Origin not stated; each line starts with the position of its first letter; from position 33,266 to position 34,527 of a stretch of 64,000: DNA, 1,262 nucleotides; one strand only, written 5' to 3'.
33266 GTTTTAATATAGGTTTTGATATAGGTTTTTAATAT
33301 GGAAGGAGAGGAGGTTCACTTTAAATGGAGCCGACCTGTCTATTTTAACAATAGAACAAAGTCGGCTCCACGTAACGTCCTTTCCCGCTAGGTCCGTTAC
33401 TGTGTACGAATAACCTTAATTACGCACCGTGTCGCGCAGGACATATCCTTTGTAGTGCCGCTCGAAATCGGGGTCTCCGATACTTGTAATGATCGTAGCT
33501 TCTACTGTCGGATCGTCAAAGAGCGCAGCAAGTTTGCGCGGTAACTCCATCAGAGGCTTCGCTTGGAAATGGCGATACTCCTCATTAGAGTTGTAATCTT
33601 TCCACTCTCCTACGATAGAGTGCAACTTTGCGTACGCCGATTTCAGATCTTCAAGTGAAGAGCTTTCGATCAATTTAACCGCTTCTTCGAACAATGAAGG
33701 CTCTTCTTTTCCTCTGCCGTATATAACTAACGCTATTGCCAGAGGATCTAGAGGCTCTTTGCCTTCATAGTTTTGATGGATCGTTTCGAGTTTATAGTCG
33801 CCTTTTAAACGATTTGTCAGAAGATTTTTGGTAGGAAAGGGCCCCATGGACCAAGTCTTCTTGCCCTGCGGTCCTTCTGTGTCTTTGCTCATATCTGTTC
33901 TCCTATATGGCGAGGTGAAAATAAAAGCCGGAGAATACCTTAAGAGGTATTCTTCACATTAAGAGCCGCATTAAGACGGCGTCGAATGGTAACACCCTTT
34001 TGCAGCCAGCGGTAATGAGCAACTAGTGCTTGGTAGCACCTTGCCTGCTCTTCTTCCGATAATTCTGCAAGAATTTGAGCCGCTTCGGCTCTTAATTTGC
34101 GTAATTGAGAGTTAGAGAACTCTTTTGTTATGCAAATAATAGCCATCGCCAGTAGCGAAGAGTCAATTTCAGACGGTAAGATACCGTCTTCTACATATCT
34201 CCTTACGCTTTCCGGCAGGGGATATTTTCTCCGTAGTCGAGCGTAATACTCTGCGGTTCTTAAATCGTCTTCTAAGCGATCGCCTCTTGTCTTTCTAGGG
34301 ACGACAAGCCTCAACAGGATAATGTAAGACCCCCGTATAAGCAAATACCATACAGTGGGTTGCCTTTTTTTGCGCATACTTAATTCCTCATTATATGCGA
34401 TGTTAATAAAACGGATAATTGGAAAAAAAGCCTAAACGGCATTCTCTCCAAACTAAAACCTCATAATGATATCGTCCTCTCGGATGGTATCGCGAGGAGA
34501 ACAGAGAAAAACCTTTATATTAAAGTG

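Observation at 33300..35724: Duplicated cassette: conserved ~300-nt structured leader in front of divergent small paralogs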

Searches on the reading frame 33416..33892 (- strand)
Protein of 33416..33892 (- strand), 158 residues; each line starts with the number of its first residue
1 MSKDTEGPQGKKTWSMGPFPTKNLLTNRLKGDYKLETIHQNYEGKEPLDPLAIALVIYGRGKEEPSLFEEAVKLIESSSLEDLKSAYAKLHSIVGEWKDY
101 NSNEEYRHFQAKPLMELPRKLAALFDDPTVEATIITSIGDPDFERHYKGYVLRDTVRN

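Call 9: search_protein_families(library=pfam, proteins=[window:33416-33892:-], max_evalue=1)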
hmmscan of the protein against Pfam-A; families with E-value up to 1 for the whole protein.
window:33416-33892:- (158 aa): 2 families
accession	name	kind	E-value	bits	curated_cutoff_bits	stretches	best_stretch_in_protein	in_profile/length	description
PF03993.17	DUF349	-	0.098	13.4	23.9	1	67-100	38-69/75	Domain of Unknown Function (DUF349)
PF04838.17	Baculo_LEF5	-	0.17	12.4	25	1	62-115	78-131/156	Baculoviridae late expression factor 5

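Call 10: search_protein_families(library=ncbifam, proteins=[window:33416-33892:-], max_evalue=1)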
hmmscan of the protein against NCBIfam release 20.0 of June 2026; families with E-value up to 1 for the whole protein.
window:33416-33892:- (158 aa): 2 families
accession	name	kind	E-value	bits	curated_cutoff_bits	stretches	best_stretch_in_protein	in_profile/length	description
NF009916.0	PRK13376.1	equivalog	0.098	11.1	800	1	42-130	368-453/525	bifunctional aspartate carbamoyltransferase catalytic subunit/aspartate carbamoyltransferase regulatory subunit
NF038105.1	acin_NF038105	hypoth_equivalog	0.29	10.9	50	1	95-115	28-48/62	NF038105 family protein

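Call 14: find_homologous_proteins(query=window:33416-33892:-, max_evalue=0.01)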
Query window:33416-33892:- (158 aa): 1 proteins with E <= 0.01 among 29 candidates.
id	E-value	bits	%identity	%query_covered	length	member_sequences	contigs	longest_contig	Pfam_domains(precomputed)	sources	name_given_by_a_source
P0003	2.9e-84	299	91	96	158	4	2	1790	-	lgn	-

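Call 16: find_encoding_contigs(protein=P0003, flank=10000)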
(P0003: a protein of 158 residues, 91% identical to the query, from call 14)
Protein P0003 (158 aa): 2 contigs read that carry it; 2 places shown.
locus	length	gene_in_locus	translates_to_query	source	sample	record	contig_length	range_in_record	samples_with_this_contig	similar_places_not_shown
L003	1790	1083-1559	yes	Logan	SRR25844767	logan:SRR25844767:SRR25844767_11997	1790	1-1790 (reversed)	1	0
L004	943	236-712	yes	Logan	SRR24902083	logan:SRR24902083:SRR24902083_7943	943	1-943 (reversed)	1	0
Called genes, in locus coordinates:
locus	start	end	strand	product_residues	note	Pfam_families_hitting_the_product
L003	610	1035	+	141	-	-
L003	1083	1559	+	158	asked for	-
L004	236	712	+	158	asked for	-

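Call 48: search_protein_families(library=padloc, proteins=[window:33416-33892:-], max_evalue=1)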
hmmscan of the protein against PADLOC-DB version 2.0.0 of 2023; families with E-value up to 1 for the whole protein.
window:33416-33892:- (158 aa): 0 families

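Call 49: search_protein_families(library=phrogs, proteins=[window:33416-33892:-], max_evalue=1)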
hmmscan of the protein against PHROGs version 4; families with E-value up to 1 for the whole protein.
window:33416-33892:- (158 aa): 0 families

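Call 64: find_encoding_contigs(protein=window:33416-33892:-, flank=3000, max_places=10)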
Protein window:33416-33892:- (158 aa): 7 contigs read that carry it; 2 places shown.
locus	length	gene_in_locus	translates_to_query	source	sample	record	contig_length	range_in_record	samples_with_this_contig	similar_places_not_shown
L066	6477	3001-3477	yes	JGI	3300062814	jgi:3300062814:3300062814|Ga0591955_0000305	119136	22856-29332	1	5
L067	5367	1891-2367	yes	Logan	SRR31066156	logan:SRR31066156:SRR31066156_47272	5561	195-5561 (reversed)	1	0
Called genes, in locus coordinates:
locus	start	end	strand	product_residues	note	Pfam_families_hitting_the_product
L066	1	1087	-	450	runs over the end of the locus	PF00884:Sulfatase, PF01663:Phosphodiest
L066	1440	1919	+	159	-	-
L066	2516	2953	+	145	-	-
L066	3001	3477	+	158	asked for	-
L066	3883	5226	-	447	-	PF01288:HPPK, PF00809:Pterin_bind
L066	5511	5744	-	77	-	-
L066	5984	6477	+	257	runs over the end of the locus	PF10816:DUF2760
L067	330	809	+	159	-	-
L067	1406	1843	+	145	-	-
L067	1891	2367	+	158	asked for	-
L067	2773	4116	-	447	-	PF01288:HPPK, PF00809:Pterin_bind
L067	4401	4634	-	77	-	-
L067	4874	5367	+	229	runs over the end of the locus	?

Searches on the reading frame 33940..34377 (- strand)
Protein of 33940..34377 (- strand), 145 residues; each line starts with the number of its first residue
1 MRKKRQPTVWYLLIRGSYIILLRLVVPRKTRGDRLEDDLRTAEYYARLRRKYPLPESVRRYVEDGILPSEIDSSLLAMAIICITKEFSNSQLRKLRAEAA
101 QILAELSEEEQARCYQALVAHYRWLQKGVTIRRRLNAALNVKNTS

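Call 9: search_protein_families(library=pfam, proteins=[window:33940-34377:-], max_evalue=1)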
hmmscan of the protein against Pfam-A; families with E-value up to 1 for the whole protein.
window:33940-34377:- (145 aa): 1 family
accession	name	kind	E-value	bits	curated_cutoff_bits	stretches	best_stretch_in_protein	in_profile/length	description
PF19808.4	DUF6291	-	0.025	15.2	27.2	0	56-90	25-57/79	Family of unknown function (DUF6291)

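Call 10: search_protein_families(library=ncbifam, proteins=[window:33940-34377:-], max_evalue=1)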
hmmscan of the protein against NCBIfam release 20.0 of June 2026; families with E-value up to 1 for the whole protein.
window:33940-34377:- (145 aa): 2 families
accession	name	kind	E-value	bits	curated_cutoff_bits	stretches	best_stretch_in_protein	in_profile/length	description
NF041236.1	CAS_III-E_sigma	exception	0.028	14.3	100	1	84-139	128-182/206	type III-E CRISPR-associated RpoE-like sigma factor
TIGR03666.1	Rv2061_F420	subfamily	0.062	13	84.9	1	106-139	83-116/132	PPOX class F420-dependent oxidoreductase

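Call 48: search_protein_families(library=padloc, proteins=[window:33940-34377:-], max_evalue=1)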
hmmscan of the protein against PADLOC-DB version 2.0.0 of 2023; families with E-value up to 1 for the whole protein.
window:33940-34377:- (145 aa): 0 families

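Call 49: search_protein_families(library=phrogs, proteins=[window:33940-34377:-], max_evalue=1)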
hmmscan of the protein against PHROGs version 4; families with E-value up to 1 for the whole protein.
window:33940-34377:- (145 aa): 0 families

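Call 63: find_encoding_contigs(protein=window:33940-34377:-, flank=3000, max_places=10)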
Protein window:33940-34377:- (145 aa): 8 contigs read that carry it; 2 places shown.
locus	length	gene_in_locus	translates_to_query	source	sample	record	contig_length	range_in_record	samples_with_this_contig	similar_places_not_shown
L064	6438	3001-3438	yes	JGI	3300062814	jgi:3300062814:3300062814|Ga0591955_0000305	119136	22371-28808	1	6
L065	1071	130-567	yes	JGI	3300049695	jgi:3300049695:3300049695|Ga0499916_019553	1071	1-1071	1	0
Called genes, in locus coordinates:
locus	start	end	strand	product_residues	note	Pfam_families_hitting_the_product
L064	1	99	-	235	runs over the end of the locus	-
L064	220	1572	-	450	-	PF00884:Sulfatase, PF01663:Phosphodiest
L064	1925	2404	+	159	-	-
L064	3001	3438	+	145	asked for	-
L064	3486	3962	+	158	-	-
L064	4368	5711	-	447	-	PF01288:HPPK, PF00809:Pterin_bind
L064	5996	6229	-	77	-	-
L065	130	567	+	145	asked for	-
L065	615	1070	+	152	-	?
